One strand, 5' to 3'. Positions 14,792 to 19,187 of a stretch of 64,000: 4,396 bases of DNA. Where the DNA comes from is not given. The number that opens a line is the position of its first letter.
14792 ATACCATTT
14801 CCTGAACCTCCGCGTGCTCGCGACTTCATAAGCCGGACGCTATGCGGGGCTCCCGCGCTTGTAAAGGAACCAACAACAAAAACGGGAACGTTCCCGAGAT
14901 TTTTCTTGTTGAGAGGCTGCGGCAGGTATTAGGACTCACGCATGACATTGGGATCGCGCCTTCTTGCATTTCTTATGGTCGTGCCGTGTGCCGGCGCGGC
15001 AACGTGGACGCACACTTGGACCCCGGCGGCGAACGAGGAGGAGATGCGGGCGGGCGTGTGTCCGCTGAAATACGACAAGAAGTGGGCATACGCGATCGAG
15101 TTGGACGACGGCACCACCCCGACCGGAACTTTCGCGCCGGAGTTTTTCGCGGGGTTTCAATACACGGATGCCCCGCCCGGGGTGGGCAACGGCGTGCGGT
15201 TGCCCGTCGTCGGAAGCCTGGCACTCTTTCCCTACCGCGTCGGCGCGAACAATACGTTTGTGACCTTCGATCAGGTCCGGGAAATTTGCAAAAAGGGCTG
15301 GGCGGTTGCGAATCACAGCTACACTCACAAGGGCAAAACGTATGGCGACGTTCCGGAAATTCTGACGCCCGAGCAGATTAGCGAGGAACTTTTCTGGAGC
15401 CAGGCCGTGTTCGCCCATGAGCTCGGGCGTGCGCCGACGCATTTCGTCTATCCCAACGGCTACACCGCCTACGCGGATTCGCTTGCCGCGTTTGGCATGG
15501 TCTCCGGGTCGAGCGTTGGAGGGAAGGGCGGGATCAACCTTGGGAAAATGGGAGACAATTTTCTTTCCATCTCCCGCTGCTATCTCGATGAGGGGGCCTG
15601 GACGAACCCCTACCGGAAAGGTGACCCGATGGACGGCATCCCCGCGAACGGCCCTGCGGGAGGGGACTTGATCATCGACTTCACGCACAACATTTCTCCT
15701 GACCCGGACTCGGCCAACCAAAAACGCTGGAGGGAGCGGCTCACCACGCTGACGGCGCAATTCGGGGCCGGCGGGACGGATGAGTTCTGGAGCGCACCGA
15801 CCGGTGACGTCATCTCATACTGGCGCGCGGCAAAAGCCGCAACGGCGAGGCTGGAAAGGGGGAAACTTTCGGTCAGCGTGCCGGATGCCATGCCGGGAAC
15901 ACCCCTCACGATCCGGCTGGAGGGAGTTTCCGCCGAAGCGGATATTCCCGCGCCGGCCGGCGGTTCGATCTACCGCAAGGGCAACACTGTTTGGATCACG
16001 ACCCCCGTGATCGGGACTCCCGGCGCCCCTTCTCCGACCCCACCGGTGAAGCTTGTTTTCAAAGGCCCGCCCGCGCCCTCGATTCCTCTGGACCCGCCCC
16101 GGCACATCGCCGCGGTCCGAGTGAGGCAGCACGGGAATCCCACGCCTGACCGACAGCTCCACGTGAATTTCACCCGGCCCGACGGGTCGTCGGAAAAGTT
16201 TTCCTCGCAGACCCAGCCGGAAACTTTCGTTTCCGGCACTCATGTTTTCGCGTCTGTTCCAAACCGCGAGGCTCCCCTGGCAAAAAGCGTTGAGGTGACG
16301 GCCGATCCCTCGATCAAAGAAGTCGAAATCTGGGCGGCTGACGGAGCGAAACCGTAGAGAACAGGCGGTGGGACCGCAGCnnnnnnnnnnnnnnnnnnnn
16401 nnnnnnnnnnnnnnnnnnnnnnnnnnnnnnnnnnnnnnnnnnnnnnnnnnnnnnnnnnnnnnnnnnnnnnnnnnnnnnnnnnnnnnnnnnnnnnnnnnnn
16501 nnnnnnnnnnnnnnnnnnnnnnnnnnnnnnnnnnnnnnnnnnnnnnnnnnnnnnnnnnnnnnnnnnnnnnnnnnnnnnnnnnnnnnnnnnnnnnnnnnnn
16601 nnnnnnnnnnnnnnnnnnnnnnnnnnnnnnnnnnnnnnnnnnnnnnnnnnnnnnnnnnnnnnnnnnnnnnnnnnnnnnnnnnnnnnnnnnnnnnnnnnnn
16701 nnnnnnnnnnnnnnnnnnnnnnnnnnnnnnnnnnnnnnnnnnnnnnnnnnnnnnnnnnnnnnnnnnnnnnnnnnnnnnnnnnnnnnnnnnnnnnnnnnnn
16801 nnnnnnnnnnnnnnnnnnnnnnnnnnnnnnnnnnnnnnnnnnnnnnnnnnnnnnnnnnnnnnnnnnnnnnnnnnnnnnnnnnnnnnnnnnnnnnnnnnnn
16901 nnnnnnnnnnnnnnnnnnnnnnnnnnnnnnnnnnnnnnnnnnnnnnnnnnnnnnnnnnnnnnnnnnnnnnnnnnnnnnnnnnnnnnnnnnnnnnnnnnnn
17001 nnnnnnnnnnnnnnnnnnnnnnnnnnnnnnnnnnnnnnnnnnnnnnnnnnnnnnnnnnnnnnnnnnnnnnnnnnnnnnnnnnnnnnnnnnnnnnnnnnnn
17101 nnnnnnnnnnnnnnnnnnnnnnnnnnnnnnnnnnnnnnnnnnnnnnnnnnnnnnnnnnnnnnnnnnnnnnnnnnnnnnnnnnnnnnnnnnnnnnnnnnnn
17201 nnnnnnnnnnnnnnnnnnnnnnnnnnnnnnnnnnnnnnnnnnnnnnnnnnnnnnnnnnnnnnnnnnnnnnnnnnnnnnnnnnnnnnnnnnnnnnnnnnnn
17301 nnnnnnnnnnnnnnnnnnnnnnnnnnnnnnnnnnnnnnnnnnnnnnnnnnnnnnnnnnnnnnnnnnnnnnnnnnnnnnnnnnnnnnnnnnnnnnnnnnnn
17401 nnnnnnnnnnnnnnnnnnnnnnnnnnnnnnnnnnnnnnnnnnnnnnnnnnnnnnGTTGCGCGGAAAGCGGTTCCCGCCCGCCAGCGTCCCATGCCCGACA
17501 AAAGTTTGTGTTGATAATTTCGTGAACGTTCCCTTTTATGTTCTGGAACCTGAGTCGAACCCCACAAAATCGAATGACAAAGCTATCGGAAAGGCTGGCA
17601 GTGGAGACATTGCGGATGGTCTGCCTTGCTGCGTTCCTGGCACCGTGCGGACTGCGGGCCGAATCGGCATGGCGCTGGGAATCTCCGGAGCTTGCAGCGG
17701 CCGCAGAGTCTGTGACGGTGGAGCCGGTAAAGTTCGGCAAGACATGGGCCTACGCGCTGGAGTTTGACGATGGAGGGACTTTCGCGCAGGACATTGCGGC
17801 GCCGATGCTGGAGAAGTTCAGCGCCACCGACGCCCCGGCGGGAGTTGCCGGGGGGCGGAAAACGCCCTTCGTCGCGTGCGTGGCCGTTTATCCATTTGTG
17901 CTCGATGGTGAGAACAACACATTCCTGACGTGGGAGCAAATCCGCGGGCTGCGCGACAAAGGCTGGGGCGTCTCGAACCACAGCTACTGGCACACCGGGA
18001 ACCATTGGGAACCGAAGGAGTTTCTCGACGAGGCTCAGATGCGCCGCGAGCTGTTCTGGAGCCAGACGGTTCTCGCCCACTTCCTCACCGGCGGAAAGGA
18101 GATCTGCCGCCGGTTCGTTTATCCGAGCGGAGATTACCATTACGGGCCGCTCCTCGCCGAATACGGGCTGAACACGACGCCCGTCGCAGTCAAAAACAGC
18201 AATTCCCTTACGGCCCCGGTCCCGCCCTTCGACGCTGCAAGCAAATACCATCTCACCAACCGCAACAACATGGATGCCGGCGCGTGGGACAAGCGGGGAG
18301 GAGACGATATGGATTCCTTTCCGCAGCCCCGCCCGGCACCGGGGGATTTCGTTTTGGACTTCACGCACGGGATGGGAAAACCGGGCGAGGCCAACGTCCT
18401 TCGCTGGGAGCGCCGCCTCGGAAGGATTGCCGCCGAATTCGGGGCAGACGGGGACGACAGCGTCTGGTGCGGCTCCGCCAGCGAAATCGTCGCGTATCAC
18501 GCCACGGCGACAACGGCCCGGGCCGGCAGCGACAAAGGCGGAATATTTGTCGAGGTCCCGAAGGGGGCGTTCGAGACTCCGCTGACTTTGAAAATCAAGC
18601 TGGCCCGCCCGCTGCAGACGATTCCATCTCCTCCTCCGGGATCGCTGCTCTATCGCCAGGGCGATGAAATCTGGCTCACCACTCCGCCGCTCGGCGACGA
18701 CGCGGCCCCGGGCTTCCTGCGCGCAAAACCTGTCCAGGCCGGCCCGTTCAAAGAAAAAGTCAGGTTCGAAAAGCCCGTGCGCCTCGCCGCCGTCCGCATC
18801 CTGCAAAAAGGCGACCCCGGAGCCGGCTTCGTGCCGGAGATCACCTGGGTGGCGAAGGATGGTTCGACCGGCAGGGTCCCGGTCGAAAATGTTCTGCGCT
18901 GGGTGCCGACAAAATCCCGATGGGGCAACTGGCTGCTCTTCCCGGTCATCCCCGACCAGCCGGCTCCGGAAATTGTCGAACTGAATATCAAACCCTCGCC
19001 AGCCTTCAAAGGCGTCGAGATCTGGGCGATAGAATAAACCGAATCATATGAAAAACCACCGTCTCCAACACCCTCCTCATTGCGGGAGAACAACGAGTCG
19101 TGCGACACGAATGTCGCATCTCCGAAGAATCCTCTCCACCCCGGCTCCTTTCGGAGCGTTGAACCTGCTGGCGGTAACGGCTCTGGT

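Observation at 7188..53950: Recurrent 12-bp palindrome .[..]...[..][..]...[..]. marks at least nine promoter-proximal intergenic sites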

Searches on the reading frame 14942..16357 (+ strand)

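Call 7: search_protein_families(library=pfam, proteins=[window:14942-16357:+], max_evalue=0.001)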
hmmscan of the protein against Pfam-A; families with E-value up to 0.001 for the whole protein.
window:14942-16357:+ (471 aa): 1 family
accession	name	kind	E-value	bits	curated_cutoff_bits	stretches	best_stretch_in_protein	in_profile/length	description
PF01522.26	Polysacc_deac_1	-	3.6e-09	37.1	23.1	1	110-174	49-107/124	Polysaccharide deacetylase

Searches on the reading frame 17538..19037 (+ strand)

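Call 7: search_protein_families(library=pfam, proteins=[window:17538-19037:+], max_evalue=0.001)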
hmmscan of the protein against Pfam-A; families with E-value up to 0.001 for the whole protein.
window:17538-19037:+ (499 aa): 1 family
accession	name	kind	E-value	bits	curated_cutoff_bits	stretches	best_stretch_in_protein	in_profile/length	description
PF01522.26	Polysacc_deac_1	-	3.3e-05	24.3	23.1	1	118-201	47-109/124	Polysaccharide deacetylase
